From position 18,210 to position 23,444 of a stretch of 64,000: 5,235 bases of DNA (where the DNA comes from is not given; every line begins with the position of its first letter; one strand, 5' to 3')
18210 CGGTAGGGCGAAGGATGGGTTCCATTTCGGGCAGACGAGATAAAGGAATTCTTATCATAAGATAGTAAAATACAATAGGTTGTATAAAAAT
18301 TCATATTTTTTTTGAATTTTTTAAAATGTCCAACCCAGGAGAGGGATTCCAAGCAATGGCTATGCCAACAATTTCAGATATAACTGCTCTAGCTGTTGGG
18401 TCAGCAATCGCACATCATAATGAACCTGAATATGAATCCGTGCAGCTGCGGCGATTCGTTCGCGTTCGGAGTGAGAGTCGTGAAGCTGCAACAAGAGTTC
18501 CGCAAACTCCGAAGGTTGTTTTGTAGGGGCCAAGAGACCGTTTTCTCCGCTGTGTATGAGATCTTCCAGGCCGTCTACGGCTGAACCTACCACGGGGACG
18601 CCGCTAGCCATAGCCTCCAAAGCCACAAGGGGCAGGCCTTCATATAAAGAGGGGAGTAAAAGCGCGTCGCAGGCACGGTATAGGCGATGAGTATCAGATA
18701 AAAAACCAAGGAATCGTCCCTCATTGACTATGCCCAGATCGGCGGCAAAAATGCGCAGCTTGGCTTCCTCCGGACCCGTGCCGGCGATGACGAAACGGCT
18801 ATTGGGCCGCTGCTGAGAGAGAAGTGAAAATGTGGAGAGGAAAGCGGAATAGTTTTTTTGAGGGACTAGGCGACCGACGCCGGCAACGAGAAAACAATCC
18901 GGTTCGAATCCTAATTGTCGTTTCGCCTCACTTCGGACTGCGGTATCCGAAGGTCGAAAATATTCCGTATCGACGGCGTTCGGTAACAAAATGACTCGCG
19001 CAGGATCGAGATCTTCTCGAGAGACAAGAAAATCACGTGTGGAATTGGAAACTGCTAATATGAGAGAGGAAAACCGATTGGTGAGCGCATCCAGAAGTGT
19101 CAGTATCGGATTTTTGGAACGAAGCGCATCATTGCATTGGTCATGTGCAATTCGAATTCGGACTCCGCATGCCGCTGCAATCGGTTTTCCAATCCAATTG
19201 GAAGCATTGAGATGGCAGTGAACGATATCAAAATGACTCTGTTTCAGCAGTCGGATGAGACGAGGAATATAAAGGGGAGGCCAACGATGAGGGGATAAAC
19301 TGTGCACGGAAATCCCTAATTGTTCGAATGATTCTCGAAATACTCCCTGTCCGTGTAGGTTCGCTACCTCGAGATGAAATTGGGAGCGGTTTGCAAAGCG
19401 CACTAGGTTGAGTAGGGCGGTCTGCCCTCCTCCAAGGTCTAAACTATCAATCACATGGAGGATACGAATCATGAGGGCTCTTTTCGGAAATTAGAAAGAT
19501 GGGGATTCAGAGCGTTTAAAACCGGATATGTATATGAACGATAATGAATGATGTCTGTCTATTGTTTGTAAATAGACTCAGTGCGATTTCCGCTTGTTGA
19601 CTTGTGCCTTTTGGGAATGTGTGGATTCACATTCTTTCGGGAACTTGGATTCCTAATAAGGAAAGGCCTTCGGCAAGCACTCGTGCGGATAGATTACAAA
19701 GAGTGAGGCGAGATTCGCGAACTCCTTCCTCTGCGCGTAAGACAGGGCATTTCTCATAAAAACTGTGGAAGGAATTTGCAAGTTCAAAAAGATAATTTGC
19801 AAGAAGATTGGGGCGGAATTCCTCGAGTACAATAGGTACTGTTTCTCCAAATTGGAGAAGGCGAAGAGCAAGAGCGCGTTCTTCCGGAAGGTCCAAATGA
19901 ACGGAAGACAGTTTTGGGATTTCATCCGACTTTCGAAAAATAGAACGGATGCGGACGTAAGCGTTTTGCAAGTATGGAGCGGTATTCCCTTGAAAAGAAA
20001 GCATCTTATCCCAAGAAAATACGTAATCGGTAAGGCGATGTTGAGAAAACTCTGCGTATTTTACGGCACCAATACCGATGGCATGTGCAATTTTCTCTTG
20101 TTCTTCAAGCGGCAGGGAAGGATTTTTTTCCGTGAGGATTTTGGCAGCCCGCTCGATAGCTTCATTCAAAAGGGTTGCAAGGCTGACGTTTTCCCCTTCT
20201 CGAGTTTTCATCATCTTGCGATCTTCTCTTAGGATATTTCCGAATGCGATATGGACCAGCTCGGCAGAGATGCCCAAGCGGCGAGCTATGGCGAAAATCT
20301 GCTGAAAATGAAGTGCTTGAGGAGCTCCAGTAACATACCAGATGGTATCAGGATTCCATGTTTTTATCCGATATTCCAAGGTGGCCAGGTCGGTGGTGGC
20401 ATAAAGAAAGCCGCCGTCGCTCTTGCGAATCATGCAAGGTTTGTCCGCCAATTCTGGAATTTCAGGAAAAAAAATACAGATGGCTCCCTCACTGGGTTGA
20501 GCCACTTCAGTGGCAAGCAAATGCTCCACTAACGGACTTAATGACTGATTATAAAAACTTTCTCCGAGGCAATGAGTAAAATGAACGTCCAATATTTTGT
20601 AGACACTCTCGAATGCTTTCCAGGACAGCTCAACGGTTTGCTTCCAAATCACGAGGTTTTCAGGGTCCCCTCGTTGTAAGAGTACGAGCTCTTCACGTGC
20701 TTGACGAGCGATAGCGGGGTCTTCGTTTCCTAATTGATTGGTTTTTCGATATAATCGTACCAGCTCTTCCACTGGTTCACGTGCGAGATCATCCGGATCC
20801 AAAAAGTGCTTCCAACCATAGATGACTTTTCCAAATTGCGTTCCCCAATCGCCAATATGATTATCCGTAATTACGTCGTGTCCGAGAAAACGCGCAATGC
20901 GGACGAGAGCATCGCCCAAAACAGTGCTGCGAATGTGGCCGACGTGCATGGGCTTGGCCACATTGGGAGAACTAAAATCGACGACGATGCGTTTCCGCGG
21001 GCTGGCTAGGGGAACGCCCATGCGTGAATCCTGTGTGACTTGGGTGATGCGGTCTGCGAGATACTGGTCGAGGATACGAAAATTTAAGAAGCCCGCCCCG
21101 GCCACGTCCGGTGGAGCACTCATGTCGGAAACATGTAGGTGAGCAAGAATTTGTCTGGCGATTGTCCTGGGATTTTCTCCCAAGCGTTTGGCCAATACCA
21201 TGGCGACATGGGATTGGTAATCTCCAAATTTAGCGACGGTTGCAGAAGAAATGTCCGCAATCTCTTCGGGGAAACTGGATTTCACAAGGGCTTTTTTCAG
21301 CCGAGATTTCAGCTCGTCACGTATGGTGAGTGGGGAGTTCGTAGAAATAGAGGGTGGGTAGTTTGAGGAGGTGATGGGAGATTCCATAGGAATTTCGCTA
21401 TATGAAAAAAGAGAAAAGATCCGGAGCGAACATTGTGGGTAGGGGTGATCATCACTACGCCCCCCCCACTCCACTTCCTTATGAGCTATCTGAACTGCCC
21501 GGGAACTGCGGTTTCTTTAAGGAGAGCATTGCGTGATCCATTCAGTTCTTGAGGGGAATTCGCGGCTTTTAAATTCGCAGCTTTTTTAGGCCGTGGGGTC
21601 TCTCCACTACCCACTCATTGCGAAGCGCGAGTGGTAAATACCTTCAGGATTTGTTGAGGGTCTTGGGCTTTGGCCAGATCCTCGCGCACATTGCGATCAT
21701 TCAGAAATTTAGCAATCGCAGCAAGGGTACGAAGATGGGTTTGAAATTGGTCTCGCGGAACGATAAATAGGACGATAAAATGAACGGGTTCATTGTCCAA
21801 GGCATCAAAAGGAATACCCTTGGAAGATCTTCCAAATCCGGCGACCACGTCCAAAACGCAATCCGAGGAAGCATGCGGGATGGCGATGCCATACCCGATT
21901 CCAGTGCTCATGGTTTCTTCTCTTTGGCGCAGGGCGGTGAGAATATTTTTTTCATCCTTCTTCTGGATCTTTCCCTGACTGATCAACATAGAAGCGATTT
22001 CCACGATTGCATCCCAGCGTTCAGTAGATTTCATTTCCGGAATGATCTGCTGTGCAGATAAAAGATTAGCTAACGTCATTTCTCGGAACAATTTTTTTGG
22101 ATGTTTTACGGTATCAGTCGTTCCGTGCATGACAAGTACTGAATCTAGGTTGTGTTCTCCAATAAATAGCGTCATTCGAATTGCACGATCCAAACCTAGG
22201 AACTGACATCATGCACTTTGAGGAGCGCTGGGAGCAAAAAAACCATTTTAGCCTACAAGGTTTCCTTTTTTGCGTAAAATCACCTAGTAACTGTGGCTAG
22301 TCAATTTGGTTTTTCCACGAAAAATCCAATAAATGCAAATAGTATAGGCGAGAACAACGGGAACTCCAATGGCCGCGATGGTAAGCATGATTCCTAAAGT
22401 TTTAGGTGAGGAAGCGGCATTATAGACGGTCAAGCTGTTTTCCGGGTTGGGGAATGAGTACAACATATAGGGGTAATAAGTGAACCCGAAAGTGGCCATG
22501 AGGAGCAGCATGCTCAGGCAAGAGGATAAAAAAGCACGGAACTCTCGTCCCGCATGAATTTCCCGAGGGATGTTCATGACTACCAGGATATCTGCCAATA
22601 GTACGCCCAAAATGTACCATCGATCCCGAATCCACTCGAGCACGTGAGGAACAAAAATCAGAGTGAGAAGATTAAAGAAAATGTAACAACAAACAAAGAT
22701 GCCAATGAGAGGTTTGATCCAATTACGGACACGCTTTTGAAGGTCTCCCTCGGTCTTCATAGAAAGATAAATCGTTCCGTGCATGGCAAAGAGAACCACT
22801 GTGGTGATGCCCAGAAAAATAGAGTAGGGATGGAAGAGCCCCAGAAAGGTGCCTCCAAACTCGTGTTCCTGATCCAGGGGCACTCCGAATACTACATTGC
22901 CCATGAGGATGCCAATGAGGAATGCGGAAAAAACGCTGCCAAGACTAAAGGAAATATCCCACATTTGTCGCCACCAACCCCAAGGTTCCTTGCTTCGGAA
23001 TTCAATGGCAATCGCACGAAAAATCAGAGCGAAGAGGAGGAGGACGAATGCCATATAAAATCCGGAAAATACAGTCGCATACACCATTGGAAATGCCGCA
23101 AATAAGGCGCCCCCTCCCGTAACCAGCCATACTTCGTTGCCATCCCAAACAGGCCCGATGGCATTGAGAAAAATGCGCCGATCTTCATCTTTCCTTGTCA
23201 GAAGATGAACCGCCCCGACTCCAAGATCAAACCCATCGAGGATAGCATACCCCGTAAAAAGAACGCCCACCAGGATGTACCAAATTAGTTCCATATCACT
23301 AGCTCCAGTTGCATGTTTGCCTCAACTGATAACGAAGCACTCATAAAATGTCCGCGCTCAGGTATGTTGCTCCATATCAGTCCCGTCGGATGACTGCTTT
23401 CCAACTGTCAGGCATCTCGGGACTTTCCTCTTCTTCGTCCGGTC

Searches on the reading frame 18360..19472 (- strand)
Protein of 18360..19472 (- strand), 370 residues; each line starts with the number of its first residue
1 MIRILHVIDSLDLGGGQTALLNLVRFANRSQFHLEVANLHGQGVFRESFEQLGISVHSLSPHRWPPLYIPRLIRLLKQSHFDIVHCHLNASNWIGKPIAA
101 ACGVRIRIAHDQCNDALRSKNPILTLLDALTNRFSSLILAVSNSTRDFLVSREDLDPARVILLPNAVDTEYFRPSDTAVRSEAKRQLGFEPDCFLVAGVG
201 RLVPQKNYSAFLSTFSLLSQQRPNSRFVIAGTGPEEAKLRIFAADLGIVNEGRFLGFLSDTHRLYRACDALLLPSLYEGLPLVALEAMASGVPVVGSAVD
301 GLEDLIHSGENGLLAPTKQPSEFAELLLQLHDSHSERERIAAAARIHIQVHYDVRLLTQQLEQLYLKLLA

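Call 57: search_protein_families(library=pfam, proteins=[window:18360-19472:-], max_evalue=0.00001)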
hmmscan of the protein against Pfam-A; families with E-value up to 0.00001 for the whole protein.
window:18360-19472:- (370 aa): 6 families
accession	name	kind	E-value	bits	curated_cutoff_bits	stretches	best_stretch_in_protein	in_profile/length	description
PF00534.26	Glycos_transf_1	-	1.4e-38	132.6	26.4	1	180-345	2-170/172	Glycosyl transferases group 1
PF13692.12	Glyco_trans_1_4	-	3.1e-33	115.5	27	1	198-331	6-140/142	Glycosyl transferases group 1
PF13439.12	Glyco_transf_4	-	9.4e-18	65.2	28.5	1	14-170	2-169/170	Glycosyltransferase Family 4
PF13579.12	Glyco_trans_4_4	-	4.6e-12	47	29.7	1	14-165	1-157/158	Glycosyl transferase 4-like domain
PF13524.12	Glyco_trans_1_2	-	7.6e-10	39.3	25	1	221-361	11-142/144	Glycosyl transferase-like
PF20706.3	GT4-conflict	-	4e-08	33.1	26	1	252-343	266-350/385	Family 4 Glycosyltransferase in conflict systems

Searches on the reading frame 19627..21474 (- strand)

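Call 57: search_protein_families(library=pfam, proteins=[window:19627-21474:-], max_evalue=0.00001)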
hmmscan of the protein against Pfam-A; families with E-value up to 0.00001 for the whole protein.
window:19627-21474:- (615 aa): 3 families
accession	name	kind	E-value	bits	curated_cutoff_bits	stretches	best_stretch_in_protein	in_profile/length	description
PF00750.26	tRNA-synt_1d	-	4.8e-100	335.4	23.3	1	154-488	13-349/349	tRNA synthetases class I (R), catalytic domain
PF05746.21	DALR_1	-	2e-33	115.4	22.3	1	502-615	1-117/117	DALR anticodon binding domain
PF03485.21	Arg_tRNA_synt_N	-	5.6e-18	65.8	21.5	1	54-134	2-85/85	Arginyl tRNA synthetase N terminal domain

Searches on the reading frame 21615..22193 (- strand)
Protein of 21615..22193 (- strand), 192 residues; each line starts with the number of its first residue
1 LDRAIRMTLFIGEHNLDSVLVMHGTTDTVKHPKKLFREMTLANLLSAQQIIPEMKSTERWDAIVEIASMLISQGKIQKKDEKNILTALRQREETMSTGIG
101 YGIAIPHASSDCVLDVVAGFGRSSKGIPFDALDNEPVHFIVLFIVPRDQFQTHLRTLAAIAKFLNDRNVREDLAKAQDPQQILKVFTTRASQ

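Call 57: search_protein_families(library=pfam, proteins=[window:21615-22193:-], max_evalue=0.00001)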
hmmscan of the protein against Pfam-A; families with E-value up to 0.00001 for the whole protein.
window:21615-22193:- (192 aa): 1 family
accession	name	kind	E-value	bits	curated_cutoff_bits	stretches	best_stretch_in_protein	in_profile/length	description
PF00359.27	PTS_EIIA_2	-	3.4e-33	115.1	27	1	44-186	2-141/144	Phosphoenolpyruvate-dependent sugar phosphotransferase system, EIIA 2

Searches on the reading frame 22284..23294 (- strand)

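Call 57: search_protein_families(library=pfam, proteins=[window:22284-23294:-], max_evalue=0.00001)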
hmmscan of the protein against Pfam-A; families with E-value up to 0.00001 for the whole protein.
window:22284-23294:- (336 aa): 1 family
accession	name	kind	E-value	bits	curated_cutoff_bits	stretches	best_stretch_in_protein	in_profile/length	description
PF02322.20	Cyt_bd_oxida_II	-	4e-102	342.1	35.6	1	1-325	1-302/302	Cytochrome bd terminal oxidase subunit II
